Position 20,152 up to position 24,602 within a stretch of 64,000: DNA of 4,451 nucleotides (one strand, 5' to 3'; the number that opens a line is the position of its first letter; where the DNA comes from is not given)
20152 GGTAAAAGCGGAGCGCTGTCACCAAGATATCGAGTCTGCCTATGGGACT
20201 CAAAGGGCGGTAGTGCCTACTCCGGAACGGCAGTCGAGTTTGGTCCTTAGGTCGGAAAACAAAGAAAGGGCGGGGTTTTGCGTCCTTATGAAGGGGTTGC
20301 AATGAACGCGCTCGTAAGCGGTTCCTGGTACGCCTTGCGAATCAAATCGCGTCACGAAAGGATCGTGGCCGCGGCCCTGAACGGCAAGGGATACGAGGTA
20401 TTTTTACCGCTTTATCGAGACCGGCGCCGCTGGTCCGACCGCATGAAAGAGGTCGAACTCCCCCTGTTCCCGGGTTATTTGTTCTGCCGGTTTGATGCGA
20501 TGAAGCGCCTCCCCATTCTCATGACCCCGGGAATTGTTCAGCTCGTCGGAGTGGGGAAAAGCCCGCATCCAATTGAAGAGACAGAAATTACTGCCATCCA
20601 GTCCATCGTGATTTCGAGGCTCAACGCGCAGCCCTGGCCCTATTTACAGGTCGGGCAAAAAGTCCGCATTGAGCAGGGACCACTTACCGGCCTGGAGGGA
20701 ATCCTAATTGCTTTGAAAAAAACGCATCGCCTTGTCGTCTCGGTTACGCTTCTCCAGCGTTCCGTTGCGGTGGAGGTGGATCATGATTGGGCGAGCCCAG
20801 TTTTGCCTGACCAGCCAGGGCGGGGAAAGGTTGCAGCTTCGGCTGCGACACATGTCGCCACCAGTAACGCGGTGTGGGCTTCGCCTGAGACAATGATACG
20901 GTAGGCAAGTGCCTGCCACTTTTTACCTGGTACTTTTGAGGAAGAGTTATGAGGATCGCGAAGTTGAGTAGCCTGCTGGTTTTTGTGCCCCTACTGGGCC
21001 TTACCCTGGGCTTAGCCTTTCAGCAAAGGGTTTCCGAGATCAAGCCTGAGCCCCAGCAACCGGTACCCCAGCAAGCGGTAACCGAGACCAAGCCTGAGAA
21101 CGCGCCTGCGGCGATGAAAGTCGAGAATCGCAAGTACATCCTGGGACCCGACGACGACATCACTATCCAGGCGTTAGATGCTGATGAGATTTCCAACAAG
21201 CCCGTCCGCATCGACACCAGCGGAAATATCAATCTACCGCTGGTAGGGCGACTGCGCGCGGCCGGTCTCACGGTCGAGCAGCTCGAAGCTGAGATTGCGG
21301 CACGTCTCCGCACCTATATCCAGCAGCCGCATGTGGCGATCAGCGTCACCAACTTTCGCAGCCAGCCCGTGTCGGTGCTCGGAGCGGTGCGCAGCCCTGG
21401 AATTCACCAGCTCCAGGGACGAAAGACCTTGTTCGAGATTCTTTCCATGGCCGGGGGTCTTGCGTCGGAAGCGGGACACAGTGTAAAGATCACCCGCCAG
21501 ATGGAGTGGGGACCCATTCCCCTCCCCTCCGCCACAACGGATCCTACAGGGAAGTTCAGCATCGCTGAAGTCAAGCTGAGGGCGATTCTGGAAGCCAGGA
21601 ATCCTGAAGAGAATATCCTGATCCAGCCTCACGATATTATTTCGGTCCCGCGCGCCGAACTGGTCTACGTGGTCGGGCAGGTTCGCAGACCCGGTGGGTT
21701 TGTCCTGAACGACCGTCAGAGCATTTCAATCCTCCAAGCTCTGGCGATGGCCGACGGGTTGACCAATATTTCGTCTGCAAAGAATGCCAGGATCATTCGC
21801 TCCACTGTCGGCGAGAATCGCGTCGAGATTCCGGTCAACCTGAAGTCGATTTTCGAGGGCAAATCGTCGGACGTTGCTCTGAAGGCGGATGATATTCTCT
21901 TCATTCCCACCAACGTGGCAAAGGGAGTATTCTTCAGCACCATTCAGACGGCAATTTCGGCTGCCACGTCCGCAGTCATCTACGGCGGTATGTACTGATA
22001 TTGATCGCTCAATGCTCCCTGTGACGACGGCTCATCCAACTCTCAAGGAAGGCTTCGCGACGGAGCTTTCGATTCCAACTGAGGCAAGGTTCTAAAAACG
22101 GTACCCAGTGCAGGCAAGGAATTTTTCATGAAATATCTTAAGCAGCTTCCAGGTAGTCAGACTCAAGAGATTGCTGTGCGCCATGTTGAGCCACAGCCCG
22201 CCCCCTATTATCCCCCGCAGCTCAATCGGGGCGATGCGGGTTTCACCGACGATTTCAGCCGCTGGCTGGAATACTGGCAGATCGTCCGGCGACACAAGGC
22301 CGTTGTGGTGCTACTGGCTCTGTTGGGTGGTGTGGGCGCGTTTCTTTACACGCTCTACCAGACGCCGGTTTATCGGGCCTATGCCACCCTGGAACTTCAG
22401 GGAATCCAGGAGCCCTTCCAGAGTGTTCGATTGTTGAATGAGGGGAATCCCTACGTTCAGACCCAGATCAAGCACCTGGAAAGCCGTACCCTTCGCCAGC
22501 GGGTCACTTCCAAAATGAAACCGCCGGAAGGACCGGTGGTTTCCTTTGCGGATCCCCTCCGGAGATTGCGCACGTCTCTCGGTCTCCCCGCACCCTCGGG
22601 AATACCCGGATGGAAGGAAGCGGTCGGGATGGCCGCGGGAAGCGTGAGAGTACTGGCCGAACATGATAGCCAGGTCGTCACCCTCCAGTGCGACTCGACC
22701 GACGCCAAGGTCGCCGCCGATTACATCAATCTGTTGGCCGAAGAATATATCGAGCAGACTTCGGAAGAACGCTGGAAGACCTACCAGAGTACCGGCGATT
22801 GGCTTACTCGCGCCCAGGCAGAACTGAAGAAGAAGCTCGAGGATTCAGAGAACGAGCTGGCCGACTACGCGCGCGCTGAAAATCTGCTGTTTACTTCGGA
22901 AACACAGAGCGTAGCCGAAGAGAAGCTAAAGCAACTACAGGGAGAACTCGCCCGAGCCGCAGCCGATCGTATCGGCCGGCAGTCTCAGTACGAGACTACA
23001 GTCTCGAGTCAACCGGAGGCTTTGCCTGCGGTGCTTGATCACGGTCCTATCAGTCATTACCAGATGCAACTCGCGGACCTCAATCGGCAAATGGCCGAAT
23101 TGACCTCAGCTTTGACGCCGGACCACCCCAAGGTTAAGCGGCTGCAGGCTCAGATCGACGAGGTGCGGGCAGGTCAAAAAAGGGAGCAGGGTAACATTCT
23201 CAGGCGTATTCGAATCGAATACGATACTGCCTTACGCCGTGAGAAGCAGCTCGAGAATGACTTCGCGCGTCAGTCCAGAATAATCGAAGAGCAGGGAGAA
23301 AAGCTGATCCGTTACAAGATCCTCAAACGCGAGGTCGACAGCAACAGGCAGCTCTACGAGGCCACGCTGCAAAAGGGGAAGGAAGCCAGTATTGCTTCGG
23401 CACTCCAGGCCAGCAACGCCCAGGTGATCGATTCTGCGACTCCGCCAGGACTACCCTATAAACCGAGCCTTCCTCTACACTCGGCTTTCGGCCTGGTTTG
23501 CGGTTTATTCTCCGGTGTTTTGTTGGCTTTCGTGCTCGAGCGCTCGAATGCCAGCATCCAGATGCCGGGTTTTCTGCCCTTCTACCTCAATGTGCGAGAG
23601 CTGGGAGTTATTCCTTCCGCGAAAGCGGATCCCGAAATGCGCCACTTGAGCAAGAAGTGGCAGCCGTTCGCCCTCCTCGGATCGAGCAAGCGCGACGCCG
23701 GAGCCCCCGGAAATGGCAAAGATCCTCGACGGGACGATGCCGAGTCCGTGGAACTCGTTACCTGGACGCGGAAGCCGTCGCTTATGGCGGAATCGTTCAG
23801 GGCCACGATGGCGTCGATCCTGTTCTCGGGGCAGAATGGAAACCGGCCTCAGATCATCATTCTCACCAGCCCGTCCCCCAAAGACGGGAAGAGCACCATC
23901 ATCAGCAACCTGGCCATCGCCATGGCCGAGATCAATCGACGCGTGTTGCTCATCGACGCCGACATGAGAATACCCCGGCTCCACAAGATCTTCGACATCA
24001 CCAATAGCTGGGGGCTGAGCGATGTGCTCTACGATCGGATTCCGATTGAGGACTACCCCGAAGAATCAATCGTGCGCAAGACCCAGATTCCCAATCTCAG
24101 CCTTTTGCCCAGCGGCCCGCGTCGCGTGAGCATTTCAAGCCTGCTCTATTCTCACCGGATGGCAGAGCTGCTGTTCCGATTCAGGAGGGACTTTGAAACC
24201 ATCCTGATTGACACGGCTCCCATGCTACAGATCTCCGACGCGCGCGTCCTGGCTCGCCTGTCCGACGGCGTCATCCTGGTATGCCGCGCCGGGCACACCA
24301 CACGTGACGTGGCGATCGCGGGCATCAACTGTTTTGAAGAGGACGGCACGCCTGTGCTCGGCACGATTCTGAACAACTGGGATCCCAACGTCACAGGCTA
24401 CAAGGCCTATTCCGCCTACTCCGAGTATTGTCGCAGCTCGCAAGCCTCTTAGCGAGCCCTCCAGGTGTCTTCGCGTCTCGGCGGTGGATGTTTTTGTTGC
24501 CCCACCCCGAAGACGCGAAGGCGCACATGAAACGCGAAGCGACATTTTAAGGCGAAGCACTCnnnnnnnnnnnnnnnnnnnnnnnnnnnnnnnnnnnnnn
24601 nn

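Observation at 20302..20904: RfaH/UpxY/LoaP-type NusG paralog leading a large polysaccharide operon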

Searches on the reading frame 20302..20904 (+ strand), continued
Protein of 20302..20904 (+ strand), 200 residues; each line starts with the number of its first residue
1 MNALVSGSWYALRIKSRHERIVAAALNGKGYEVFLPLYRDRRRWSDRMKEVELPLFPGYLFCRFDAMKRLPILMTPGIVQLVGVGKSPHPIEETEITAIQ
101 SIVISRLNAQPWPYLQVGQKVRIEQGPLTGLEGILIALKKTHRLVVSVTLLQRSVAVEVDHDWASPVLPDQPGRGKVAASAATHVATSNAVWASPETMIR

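Call 43: predict_structure(alignment_id=A1)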
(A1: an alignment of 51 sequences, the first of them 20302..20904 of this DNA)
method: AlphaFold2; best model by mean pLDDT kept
length: 200 residues; sequences in the alignment: 51
mean_pLDDT: 79.2   pTM: 0.61
mean pLDDT of the five models: 79.2, 78.5, 77.6, 74.4, 73.4
residues with pLDDT >= 90: 64; 70-90: 96; 50-70: 10; < 50: 30
segments of 3 or more residues with pLDDT < 50: 1-3, 171-194, 198-200
pLDDT, mean of each block of 10 residues (from residue 1): 65 88 92 91 82 88 89 90 84 91 80 81 89 87 86 89 80 42 41 49
secondary structure, 60 per line:
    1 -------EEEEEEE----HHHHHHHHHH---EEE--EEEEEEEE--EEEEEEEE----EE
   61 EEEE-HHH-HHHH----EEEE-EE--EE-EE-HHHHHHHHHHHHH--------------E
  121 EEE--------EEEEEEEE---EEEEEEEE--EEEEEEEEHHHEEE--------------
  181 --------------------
elements in order: E8-14 H19-28 E32-34 E37-44 E47-54 E59-64 H70-73 E78-81 H93-105 E120-123 E132-139 E143-150 E153-160 E164-166

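Call 58: fold_search(model_id=the predicted structure, library=pdb)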
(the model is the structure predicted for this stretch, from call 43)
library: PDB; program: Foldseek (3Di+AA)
matches with E <= 10: 1354; with E <= 0.001: 52
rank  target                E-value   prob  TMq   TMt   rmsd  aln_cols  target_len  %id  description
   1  9a56_B                3.5e-13  1.00  0.43  0.47  17.2       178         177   18  Integrative model of RPOB-NUSG by crosslinking MS and deep learning (released 2024-09-18)
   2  1m1g_A                5.7e-10  1.00  0.36  0.30  10.6       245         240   16  Crystal Structure of Aquifex aeolicus N-utilization substance G (NusG), Space Group P2(1) (released 2003-02-04)
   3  1m1g_D                6.8e-10  1.00  0.41  0.35  10.6       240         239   18  Crystal Structure of Aquifex aeolicus N-utilization substance G (NusG), Space Group P2(1) (released 2003-02-04)
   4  1m1g_B                9.5e-10  1.00  0.36  0.31  11.4       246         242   16  Crystal Structure of Aquifex aeolicus N-utilization substance G (NusG), Space Group P2(1) (released 2003-02-04)
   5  6gov_G                1.1e-09  1.00  0.41  0.47  16.0       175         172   24  Structure of THE RNA POLYMERASE LAMBDA-BASED ANTITERMINATION COMPLEX (released 2019-02-13)
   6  6tqn_G                1.3e-09  1.00  0.44  0.49  12.6       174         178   22  rrn anti-termination complex without S4 (released 2020-08-05)
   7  1npp_B                1.5e-09  1.00  0.41  0.34  10.6       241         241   17  CRYSTAL STRUCTURE OF AQUIFEX AEOLICUS NUSG IN P2(1) (released 2003-03-11)
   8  1m1g_C                2.4e-09  1.00  0.38  0.32  10.0       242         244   17  Crystal Structure of Aquifex aeolicus N-utilization substance G (NusG), Space Group P2(1) (released 2003-02-04)
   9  8phk_P                4.8e-09  1.00  0.43  0.53   9.6       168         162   21  fully recruited RfaH bound to E. coli transcription complex paused at ops site (released 2024-04-24)
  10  1npp_C                8.3e-09  1.00  0.37  0.31  10.3       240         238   18  CRYSTAL STRUCTURE OF AQUIFEX AEOLICUS NUSG IN P2(1) (released 2003-03-11)
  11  2lq8_MODEL_1_A        1.0e-08  1.00  0.39  0.44  11.3       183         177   20  Domain interaction in Thermotoga maritima NusG (released 2013-01-23)
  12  6x7k_AB               3.4e-08  1.00  0.35  0.43  10.8       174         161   22  Cryo-EM structure of an Escherichia coli coupled transcription-translation complex B3 (TTC-B3) containing an mRNA wit (released 2020-09-02)
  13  1npp_D                3.6e-08  1.00  0.36  0.30  17.9       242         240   17  CRYSTAL STRUCTURE OF AQUIFEX AEOLICUS NUSG IN P2(1) (released 2003-03-11)
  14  6x7f_AB               7.8e-08  1.00  0.40  0.45  11.9       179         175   23  Cryo-EM structure of an Escherichia coli coupled transcription-translation complex B2 (TTC-B2) containing an mRNA wit (released 2020-09-02)
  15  9bct_G                8.2e-08  1.00  0.35  0.43   9.3       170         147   17  Cryo-EM structure of Thermococcus kodakarensis FttA-dependent transcription pre-termination complex containing 44 nt R (released 2024-07-31)
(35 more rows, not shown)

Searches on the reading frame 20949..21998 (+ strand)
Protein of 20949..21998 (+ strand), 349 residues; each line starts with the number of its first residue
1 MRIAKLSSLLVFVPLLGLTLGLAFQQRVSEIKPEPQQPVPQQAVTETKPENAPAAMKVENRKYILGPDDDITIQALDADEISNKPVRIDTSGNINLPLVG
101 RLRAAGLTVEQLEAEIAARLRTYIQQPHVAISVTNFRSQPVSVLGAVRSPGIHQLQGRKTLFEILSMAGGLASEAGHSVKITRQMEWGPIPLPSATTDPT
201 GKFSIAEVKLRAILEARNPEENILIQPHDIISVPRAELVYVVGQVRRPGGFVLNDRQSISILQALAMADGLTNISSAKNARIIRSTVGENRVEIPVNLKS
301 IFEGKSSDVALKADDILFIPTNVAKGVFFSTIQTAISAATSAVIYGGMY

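Call 4: search_protein_families(library=pfam, proteins=[window:20949-21998:+], max_evalue=0.01)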
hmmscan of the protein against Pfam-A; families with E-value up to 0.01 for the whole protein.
window:20949-21998:+ (349 aa): 3 families
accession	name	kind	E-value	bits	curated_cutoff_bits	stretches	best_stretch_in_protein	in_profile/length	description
PF02563.21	Poly_export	-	3.1e-22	79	28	1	59-134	3-77/77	Polysaccharide biosynthesis/export protein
PF22461.2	SLBB_2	-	7.3e-14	52.1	27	2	238-319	2-79/79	SLBB domain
PF10531.15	SLBB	-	9.6e-13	48.2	27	2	141-184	2-46/55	SLBB domain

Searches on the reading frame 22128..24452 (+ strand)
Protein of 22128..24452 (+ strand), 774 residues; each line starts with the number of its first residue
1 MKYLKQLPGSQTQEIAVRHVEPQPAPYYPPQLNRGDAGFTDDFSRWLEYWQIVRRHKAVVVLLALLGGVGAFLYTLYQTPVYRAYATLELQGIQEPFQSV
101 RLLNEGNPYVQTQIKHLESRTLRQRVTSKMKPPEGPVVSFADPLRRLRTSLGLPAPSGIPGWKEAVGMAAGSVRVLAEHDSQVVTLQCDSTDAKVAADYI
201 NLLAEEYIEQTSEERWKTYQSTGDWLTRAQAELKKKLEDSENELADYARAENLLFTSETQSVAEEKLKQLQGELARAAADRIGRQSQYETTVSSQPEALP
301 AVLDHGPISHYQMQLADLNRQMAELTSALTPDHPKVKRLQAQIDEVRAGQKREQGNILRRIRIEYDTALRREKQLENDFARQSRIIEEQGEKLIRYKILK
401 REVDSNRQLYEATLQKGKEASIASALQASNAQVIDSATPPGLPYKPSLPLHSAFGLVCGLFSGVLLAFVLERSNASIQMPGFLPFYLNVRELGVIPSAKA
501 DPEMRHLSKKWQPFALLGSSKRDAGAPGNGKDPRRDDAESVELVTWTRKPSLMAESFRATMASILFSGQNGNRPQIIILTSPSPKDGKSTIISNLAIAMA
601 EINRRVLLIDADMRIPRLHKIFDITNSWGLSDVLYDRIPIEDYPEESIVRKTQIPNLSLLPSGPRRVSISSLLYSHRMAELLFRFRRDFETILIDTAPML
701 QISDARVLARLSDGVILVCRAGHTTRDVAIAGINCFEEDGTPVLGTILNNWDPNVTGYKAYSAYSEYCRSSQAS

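Call 4: search_protein_families(library=pfam, proteins=[window:22128-24452:+], max_evalue=0.01)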
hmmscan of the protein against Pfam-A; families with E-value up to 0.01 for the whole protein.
window:22128-24452:+ (774 aa): 7 families
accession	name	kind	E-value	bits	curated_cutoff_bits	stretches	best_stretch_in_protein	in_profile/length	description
PF13807.11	GNVR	-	6.3e-12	45.7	27.7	1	399-469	9-79/82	G-rich domain on putative tyrosine kinase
PF13614.12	AAA_31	-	1.1e-11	45.4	27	1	587-721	14-149/177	AAA domain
PF02706.20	Wzz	-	3e-08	34.3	25.5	1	48-129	7-90/91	Chain length determinant protein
PF01656.29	CbiA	-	3.6e-06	27.4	25.4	1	580-759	4-91/125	CobQ/CobB/MinD/ParA nucleotide binding domain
PF10609.15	ParA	-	7.7e-05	22.7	27.1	1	587-749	16-173/246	NUBPL iron-transfer P-loop NTPase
PF13500.12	AAA_26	-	0.00091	19.6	27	1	703-753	119-169/198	AAA domain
PF06564.18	CBP_BcsQ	-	0.001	19.1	21.3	1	587-721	14-147/234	Cellulose biosynthesis protein BcsQ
